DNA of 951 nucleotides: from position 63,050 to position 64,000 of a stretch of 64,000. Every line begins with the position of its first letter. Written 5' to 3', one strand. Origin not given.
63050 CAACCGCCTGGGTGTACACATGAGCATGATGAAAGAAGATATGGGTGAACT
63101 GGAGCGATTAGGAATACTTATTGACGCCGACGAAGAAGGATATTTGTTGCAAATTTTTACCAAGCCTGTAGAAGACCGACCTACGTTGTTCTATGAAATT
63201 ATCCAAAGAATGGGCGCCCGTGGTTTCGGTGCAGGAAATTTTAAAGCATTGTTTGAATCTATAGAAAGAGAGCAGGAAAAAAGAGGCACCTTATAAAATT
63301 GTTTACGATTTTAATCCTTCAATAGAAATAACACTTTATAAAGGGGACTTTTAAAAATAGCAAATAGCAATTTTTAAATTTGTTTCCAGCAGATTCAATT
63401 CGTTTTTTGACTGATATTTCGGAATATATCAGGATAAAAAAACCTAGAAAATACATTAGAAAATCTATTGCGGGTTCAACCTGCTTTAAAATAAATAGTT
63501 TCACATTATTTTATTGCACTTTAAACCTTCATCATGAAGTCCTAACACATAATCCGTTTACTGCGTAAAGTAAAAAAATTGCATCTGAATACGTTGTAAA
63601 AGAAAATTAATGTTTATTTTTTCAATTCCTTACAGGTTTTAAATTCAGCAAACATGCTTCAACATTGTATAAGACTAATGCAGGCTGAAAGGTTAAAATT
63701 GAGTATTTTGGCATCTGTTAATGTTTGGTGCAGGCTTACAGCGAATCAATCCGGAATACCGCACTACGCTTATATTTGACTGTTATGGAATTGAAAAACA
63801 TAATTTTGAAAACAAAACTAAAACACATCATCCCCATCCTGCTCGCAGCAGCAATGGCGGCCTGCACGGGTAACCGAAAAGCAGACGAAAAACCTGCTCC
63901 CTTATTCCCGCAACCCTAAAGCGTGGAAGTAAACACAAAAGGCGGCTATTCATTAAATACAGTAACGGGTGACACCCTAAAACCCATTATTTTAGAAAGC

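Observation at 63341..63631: Second diverged copy (copy B) shows compensatory base changes in the shared apical hairpin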

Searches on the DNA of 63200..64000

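Call 5: search_rna_families(source=window, start=63200, end=64000, threshold=evalue, max_evalue=10, show_alignments=3)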
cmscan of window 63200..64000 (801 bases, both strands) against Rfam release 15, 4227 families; matches with E-value up to 10: 5.
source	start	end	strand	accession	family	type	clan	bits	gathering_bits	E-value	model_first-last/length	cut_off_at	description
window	63288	63355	+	RF02414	rli60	Gene; sRNA;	-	21.5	60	3.4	1-191/191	no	Listeria sRNA rli60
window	63430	63513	+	RF03095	RAGATH-17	Gene; sRNA;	-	20.2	102.3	7.5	1-96/96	no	RAGATH-17 RNA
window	63294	63372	-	RF03259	MIR1514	Gene; miRNA;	-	19.2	90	1.5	1-110/110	no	MIR1514 microRNA precursor family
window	63802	63838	-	RF00355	snoR28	Gene; snRNA; snoRNA; CD-box;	-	17.7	45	2.9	1-78/78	no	Small nucleolar RNA snoR28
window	63583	63631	-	RF02849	Ysr197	Gene; sRNA;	-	13.7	167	0.83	1-254/254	no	Yersinia sRNA 197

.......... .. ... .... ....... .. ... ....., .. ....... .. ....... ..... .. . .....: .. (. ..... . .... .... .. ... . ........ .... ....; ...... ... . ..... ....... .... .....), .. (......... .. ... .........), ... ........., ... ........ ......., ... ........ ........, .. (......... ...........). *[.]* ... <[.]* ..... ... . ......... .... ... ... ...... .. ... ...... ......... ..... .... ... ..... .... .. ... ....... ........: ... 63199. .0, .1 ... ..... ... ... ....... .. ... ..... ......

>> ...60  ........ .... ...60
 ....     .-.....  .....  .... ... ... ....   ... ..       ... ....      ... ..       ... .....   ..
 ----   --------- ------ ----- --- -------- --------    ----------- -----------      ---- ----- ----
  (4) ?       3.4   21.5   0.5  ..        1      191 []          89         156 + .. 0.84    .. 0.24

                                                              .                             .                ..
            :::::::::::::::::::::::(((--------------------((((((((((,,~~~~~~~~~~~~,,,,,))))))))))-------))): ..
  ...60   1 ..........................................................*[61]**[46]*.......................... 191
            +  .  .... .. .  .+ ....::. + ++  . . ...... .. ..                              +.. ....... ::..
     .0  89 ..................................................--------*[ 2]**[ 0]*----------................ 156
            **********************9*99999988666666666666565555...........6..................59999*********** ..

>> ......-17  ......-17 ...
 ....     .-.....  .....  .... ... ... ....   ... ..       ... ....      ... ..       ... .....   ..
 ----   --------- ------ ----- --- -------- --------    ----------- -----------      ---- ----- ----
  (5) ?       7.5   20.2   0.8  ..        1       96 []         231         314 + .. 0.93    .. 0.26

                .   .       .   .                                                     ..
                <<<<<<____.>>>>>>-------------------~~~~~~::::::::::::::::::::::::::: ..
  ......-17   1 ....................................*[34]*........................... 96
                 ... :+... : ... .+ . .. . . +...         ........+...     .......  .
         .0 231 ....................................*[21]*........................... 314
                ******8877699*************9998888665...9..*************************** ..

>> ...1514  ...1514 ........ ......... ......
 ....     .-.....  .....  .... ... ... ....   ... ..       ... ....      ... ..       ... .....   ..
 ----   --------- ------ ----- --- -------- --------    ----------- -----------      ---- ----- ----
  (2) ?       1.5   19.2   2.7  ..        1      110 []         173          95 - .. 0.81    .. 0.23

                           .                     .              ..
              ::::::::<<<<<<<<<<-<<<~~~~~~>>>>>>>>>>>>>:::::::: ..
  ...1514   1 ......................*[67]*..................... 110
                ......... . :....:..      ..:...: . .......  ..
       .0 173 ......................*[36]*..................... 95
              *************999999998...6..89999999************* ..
